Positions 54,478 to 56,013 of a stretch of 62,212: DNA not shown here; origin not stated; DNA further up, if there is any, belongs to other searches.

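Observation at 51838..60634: Unexplained MttB/kinase/phosphatase/transporter module divergent from the eut microcompartment: a candidate methylated amino-alcohol pathway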

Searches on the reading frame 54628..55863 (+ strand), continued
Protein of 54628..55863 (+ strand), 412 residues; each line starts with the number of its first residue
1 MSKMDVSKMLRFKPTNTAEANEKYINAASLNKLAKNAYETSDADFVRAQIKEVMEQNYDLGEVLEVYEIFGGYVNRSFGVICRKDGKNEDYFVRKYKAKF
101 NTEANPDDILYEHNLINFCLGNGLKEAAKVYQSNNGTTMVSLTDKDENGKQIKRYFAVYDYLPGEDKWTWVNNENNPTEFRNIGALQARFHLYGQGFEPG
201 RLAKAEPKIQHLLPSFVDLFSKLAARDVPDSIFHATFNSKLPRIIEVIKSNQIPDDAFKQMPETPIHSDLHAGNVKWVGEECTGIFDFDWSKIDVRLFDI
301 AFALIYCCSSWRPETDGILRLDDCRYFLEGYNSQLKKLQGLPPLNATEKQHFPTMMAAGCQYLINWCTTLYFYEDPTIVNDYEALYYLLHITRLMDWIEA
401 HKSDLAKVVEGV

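Call 40: find_homologous_proteins(query=L062:9992-11209:+, max_evalue=1e-10)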
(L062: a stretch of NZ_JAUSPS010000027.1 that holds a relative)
Query L062:9992-11209:+ (406 aa): 625 proteins with E <= 1e-10 among 4049 candidates; the best 120 are listed.
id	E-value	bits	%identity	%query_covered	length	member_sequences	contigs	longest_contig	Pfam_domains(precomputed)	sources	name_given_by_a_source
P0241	8.5e-257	870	92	100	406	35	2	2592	PF01636.30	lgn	-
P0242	8.9e-242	820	86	100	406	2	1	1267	PF01636.30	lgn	-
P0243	5.5e-241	818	86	100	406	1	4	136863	PF01636.30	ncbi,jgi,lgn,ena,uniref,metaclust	ncbi:MAG TPA: phosphotransferase [Acetobacterium sp.]|uniref:phosphotransferase n=1 Tax=Acetobacteri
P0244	2.0e-236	803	83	100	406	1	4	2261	PF01636.30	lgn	-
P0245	1.5e-174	599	63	100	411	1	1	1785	PF01636.30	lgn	-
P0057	6.6e-141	488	55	100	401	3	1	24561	PF01636.30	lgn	-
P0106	6.8e-139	481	55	98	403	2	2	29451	PF01636.30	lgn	-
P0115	1.1e-136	474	52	100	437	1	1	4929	PF01636.30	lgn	-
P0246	6.3e-136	472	51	100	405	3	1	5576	PF01636.30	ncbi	ncbi:MAG: phosphotransferase [Dehalobacterium sp.]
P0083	2.0e-135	470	51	100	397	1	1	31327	PF01636.30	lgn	-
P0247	5.3e-135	469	51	100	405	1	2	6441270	PF01636.30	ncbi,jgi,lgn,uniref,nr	ncbi:phosphotransferase [Candidatus Formimonas warabiya]|uniref:Homoserine kinase n=1 Tax=Formimonas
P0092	3.3e-133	463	52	100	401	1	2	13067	PF01636.30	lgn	-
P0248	7.3e-133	462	51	100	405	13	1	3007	PF01636.30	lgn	-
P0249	1.3e-132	461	50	100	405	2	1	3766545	PF01636.30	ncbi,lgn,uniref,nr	ncbi:phosphotransferase [Dehalobacterium formicoaceticum]|uniref:phosphotransferase n=1 Tax=Dehaloba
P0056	2.4e-132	460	51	100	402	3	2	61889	PF01636.30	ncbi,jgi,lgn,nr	ncbi:MAG TPA: homoserine kinase [Desulfosporosinus sp.]|nr:homoserine kinase [Desulfosporosinus sp.]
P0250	1.1e-131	458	50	100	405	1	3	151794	PF01636.30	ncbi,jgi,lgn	jgi:homoserine kinase type II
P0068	1.7e-131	457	54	100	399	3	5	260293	PF01636.30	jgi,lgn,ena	jgi:homoserine kinase type II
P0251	2.0e-131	457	51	100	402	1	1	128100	PF01636.30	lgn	-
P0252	3.2e-131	456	51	100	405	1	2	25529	PF01636.30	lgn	-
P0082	4.4e-131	456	51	100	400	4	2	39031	PF01636.30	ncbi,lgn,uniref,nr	ncbi:phosphotransferase enzyme family protein [Desulfosporosinus nitroreducens]|uniref:Phosphotransf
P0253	5.5e-131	455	51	100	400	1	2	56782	PF01636.30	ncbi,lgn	-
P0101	6.5e-131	455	50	100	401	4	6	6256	PF01636.30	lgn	-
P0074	1.3e-130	454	50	100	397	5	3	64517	PF01636.30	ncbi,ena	-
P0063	1.4e-130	454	50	100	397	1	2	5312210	PF01636.30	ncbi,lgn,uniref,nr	ncbi:phosphotransferase [Sporomusa malonica]|uniref:Homoserine kinase type II n=1 Tax=Sporomusa malo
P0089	2.1e-130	453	52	100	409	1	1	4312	PF01636.30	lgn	-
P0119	2.5e-130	453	51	100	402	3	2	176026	PF01636.30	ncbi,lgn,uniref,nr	ncbi:phosphotransferase enzyme family protein [Desulfosporosinus shakirovi]|uniref:phosphotransferas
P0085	3.4e-129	449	50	100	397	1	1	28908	PF01636.30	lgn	-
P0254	3.5e-129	449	51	99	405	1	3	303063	PF01636.30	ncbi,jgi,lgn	ncbi:MAG: phosphotransferase [Bacillota bacterium]|jgi:homoserine kinase type II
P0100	9.9e-129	448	50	99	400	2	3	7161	PF01636.30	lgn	-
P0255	1.3e-128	447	50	100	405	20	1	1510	PF01636.30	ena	-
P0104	1.9e-128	447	51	100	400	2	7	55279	PF01636.30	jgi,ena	-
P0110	2.0e-128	447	50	100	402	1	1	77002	PF01636.30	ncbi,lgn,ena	-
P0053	2.3e-128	447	49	100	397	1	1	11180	PF01633.27,PF01636.30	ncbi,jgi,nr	ncbi:MAG: hypothetical protein K0R55_1465 [Sporomusa sp.]|jgi:homoserine kinase type II|nr:hypotheti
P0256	3.1e-128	446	50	100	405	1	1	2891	PF01636.30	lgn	-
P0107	3.8e-128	446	52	100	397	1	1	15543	PF01636.30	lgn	-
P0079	4.6e-128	446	52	100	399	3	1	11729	PF01636.30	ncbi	-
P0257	7.0e-128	445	51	100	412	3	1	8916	PF01636.30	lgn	-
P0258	7.5e-128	445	51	100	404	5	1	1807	PF01636.30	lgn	-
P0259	8.8e-128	445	50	100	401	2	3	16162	PF01636.30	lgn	-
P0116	1.3e-127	444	50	99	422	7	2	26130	PF01636.30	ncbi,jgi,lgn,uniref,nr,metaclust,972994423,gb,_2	ncbi:MAG: Aminoglycoside phosphotransferase [Thermacetogenium phaeum]|jgi:homoserine kinase type II|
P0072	1.7e-127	444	50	100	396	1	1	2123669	PF01636.30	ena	-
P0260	1.8e-127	444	51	100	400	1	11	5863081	PF01636.30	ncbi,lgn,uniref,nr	ncbi:putative homoserine kinase type II (protein kinase fold) [Desulfosporosinus orientis DSM 765]|u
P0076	2.6e-127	443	51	100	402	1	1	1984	PF01636.30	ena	-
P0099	2.7e-127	443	51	100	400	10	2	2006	PF01636.30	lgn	-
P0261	3.4e-127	443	51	95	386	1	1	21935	PF01636.30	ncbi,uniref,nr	ncbi:phosphotransferase [Sporomusa sp.]|uniref:phosphotransferase n=1 Tax=Sporomusa sp. TaxID=207865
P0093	4.2e-127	443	50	100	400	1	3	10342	PF01636.30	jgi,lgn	jgi:Putative homoserine kinase type II (protein kinase fold)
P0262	4.2e-127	443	49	99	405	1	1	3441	PF01636.30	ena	-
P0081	5.2e-127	442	50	100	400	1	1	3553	PF01636.30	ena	-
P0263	6.0e-127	442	50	100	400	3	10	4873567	PF01636.30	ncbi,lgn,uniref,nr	ncbi:phosphotransferase [Desulfosporosinus meridiei]|uniref:Putative homoserine kinase type II (Prot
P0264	8.1e-127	442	49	100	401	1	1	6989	PF01636.30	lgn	-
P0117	8.1e-127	442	51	100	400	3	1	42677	PF01636.30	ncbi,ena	-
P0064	1.6e-126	441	50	100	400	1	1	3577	PF01636.30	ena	-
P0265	1.6e-126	441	52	100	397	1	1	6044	PF01636.30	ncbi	ncbi:MAG: phosphotransferase [Thermacetogeniaceae bacterium]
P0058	2.3e-126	440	49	98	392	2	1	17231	PF01636.30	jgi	jgi:homoserine kinase type II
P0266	3.9e-126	439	49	100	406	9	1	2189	PF01636.30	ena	-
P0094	4.6e-126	439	51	100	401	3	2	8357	PF01636.30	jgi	jgi:homoserine kinase type II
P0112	5.5e-126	439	51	99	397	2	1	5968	PF01636.30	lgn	-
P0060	6.6e-126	439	50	100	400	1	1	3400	PF01636.30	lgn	-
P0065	8.1e-126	438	50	100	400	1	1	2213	PF01636.30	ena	-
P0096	8.3e-126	438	50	100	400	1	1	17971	PF01636.30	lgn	-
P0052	9.3e-126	438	50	100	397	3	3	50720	PF01636.30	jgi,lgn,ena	-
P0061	1.2e-125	438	50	100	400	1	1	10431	PF01636.30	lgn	-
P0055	1.5e-125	437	49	100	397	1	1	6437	PF01636.30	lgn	-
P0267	1.7e-125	437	52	99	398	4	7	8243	PF01636.30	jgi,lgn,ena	-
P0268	2.2e-125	437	49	100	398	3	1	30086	PF01636.30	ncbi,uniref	ncbi:phosphotransferase enzyme family protein [Tepidibacter sp. Z1-5]|uniref:phosphotransferase enzy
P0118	2.2e-125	437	50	99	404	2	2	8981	PF01636.30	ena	-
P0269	2.3e-125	437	49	100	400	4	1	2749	PF01636.30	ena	-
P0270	2.9e-125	436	50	100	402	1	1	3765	PF01636.30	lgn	-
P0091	2.9e-125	436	50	100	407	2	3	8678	PF01636.30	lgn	-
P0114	3.0e-125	436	51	100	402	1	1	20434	PF01636.30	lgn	-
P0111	7.2e-125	435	50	100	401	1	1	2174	PF01636.30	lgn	-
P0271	9.2e-125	435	51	100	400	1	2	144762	PF01636.30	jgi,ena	-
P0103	1.2e-124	434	52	95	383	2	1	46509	PF01636.30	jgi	-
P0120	1.4e-124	434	50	100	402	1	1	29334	PF01636.30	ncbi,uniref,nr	ncbi:aminoglycoside phosphotransferase [Desulfosporosinus sp. HMP52]|uniref:phosphotransferase enzym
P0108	1.4e-124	434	49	100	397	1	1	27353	PF01636.30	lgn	-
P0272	2.3e-124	434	50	98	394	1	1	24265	PF01636.30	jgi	jgi:homoserine kinase type II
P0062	2.9e-124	433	49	100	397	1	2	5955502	PF01636.30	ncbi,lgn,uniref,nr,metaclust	ncbi:phosphotransferase [Sporomusa acidovorans]|uniref:Homoserine kinase n=1 Tax=Sporomusa acidovora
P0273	9.0e-124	432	50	100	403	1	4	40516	PF01636.30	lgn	-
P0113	1.4e-123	431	50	100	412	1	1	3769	PF01636.30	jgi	jgi:homoserine kinase type II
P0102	1.4e-123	431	49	99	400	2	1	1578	PF01636.30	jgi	jgi:homoserine kinase type II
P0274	1.8e-123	431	49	100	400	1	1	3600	PF01636.30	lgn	-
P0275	1.9e-123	431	51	98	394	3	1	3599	PF01636.30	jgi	jgi:homoserine kinase type II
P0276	2.8e-123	430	52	95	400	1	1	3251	PF01636.30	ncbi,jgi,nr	ncbi:MAG: phosphotransferase [Syntrophobacterales bacterium]|jgi:homoserine kinase type II|nr:phosph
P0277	5.3e-123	429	48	100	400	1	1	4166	PF01636.30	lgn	-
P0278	6.7e-123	429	49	100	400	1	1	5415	PF01636.30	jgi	-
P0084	7.2e-123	429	50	100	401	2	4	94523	PF01636.30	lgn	-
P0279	7.8e-123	428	49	100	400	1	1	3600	PF01636.30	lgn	-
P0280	1.5e-122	428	49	100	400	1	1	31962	PF01636.30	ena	-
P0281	1.7e-122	427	49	100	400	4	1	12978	PF01636.30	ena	-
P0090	1.9e-122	427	49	100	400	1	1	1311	PF01636.30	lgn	-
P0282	2.0e-122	427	48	99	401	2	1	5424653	PF01636.30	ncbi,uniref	ncbi:phosphotransferase enzyme family protein [Desulfosporosinus sp. SB140]|uniref:phosphotransferas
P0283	2.4e-122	427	52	94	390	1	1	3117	PF01636.30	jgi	jgi:homoserine kinase type II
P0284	2.5e-122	427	50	100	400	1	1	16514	PF01636.30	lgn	-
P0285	1.1e-121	425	48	100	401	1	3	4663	PF01633.27,PF01636.30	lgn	-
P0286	1.7e-121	424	51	98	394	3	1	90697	PF01636.30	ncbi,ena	-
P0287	2.2e-121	424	49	100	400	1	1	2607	PF01636.30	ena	-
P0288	2.2e-121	424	47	100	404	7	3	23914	PF01633.27,PF01636.30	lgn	-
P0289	2.8e-121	423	49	100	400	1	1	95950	PF01636.30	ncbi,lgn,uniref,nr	ncbi:homoserine kinase [Desulfosporosinus fructosivorans]|uniref:Homoserine kinase n=1 Tax=Desulfosp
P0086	4.1e-121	423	48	100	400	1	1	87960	PF01636.30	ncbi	ncbi:phosphotransferase enzyme family protein [Desulfosporosinus fructosivorans]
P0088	4.3e-121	423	49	100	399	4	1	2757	PF01636.30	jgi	jgi:homoserine kinase type II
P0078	6.7e-121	422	50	100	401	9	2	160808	PF01636.30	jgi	-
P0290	9.9e-121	422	49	100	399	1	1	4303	PF01636.30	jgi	jgi:homoserine kinase type II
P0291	1.1e-120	421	48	100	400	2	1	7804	PF01636.30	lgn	-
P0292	1.4e-120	421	49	100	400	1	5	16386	PF01636.30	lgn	-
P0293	3.1e-120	420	49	100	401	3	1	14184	PF01633.27,PF01636.30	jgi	-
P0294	3.4e-120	420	49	100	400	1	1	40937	PF01636.30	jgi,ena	-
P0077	4.0e-120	420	49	100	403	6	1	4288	PF01636.30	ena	-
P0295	6.8e-120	419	47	100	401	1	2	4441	PF01636.30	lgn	-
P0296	1.2e-119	418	49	99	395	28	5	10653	PF01636.30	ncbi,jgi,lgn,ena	-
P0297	2.6e-119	417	48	100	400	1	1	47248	PF01636.30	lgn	-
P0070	3.3e-119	417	47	100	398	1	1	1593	PF01636.30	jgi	-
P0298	4.5e-119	416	52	92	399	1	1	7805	PF01636.30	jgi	jgi:homoserine kinase type II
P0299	4.7e-119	416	48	100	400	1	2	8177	PF01636.30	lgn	-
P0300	5.1e-119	416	47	99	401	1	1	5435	PF01636.30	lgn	-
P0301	5.9e-119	416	47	100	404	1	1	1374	PF01636.30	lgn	-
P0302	1.0e-118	415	48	100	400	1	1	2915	PF01636.30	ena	-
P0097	1.2e-118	415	49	100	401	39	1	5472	PF01636.30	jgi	-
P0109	2.2e-118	414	47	100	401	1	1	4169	PF01636.30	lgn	-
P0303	2.9e-118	413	46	100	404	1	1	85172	PF01636.30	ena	-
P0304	3.2e-118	413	49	99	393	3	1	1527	PF01636.30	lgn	-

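Call 72: search_protein_families(library=pfam, proteins=[L075:7619-8656:-, L075:8721-9713:-, L064:8536-9507:-, L066:5236-6309:+, L075:1912-2718:+, L075:2678-4027:+, L078:12536-13975:+, L030:12382-13821:+, L066:6452-8533:+], max_evalue=0.0001)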
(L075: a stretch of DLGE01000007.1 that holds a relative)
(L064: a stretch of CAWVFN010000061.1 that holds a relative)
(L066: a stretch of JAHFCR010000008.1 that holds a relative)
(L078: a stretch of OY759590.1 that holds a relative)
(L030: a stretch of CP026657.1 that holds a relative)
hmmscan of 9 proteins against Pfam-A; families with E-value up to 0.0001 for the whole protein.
L075:7619-8656:- (346 aa): 2 families
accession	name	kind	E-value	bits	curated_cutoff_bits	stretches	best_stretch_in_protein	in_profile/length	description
PF01633.27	Choline_kinase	-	2e-23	83.6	29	1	63-269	3-216/300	Choline/ethanolamine kinase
PF01636.29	APH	-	5.3e-14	53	23.2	1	61-274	2-225/239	Phosphotransferase enzyme family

L075:8721-9713:- (331 aa): 2 families
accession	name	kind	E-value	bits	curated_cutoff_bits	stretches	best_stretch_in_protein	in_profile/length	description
PF01633.27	Choline_kinase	-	2.4e-17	63.7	29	1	46-252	2-214/300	Choline/ethanolamine kinase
PF01636.29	APH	-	2.1e-14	54.3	23.2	1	48-260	5-230/239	Phosphotransferase enzyme family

L064:8536-9507:- (324 aa): 3 families
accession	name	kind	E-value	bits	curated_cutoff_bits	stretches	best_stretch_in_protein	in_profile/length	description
PF01633.27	Choline_kinase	-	4.5e-23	82.4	29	1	39-256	2-227/300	Choline/ethanolamine kinase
PF01636.29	APH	-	3.8e-14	53.5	23.2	1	39-259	3-234/239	Phosphotransferase enzyme family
PF02958.26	EcKL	-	7.9e-06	25.8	22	1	143-253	168-283/294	Ecdysteroid kinase-like family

L066:5236-6309:+ (358 aa): 2 families
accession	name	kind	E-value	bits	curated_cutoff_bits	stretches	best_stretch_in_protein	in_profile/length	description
PF01633.27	Choline_kinase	-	4.7e-22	79.1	29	1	64-267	1-216/300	Choline/ethanolamine kinase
PF01636.29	APH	-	5.1e-13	49.8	23.2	1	64-260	2-211/239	Phosphotransferase enzyme family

L075:1912-2718:+ (269 aa): 1 family
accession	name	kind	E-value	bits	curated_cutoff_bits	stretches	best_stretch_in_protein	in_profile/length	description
PF02811.25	PHP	-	6.2e-26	92.1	26.4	1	11-200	1-164/164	PHP domain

L075:2678-4027:+ (450 aa): 4 families
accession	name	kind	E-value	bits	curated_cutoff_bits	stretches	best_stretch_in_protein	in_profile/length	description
PF00158.32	Sigma54_activat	-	7e-49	166.2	20.2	1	142-304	2-167/168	Sigma-54 interaction domain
PF25601.1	AAA_lid_14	-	1.7e-24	85.9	27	1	310-389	1-81/87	AAA+ ATPase lid domain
PF14532.12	Sigma54_activ_2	-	1.9e-13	51.2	25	1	144-308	3-137/138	Sigma-54 interaction domain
PF08448.16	PAS_4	-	2.1e-05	25.1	23.1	0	30-125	2-104/110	PAS fold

L078:12536-13975:+ (480 aa): 1 family
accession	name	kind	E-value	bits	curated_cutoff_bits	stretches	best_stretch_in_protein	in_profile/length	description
PF06253.16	MTTB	-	6.6e-24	84.2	25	1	246-470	221-440/500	Trimethylamine methyltransferase (MTTB)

L030:12382-13821:+ (480 aa): 1 family
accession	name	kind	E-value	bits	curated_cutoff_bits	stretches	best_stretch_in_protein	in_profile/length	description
PF06253.16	MTTB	-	1.6e-63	214.9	25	1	6-473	27-493/500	Trimethylamine methyltransferase (MTTB)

L066:6452-8533:+ (694 aa): 1 family
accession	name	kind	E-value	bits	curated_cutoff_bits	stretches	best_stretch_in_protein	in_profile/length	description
PF13520.12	AA_permease_2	-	2.9e-33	115.9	27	1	95-477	20-406/427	Amino acid permease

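Call 80: search_solved_structures(query=window:54628-55863:+, max_evalue=0.001)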
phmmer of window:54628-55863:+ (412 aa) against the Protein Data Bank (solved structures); distinct sequences matched with E-value up to 0.001: 1.
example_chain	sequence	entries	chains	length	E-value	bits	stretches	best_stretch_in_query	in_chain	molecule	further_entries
2ppq_A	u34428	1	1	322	3.8e-07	32.2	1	259-346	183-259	Homoserine kinase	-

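Call 81: find_encoding_contigs(protein=P0247, flank=10000, max_places=2)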
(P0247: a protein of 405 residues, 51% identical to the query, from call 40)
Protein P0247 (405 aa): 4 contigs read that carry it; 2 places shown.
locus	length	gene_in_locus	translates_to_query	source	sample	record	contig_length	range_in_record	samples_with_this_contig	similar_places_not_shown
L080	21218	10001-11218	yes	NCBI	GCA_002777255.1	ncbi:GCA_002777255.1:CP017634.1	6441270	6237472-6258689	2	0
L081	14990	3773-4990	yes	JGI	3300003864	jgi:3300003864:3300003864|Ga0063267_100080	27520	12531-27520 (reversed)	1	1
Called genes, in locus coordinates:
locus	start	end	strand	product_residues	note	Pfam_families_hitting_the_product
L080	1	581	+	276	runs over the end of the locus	PF02463:SMC_N (faint), PF00005:ABC_tran, PF13304:AAA_21 (weak)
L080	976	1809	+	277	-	PF00152:tRNA-synt_2 (faint), PF01409:tRNA-synt_2d, PF00587:tRNA-synt_2b (weak)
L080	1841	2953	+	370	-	PF04055:Radical_SAM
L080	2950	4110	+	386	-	PF02655:ATP-grasp_3, PF07478:Dala_Dala_lig_C (weak), PF02222:ATP-grasp, PF13535:ATP-grasp_4 (faint), PF15632:ATPgrasp_Ter (faint)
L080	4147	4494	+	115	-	-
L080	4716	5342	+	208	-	PF02607:B12-binding_2, PF02310:B12-binding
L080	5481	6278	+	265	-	PF00809:Pterin_bind, PF03599:CdhD (weak)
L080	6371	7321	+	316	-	PF06253:MTTB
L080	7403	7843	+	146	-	PF06253:MTTB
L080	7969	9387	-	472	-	PF08448:PAS_4, PF13426:PAS_9, PF00158:Sigma54_activat, PF14532:Sigma54_activ_2, PF07724:AAA_2 (weak), PF00004:AAA (weak), PF07728:AAA_5 (weak), PF25601:AAA_lid_14, +3 more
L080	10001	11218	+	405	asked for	PF01636:APH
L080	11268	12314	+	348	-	PF00892:EamA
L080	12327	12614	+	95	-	-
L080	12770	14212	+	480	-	PF06253:MTTB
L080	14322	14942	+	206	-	PF00702:Hydrolase (weak), PF13419:HAD_2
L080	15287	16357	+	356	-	PF02277:DBI_PRT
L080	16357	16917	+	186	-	PF02283:CobU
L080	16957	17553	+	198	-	PF00300:His_Phos_1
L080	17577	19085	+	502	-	PF01656:CbiA, PF13500:AAA_26, PF07685:GATase_3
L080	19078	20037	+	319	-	PF03186:CobD_Cbib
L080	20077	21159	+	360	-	PF00155:Aminotran_1_2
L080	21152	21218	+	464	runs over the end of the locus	PF01656:CbiA, PF13500:AAA_26, PF07685:GATase_3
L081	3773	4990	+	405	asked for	PF01636:APH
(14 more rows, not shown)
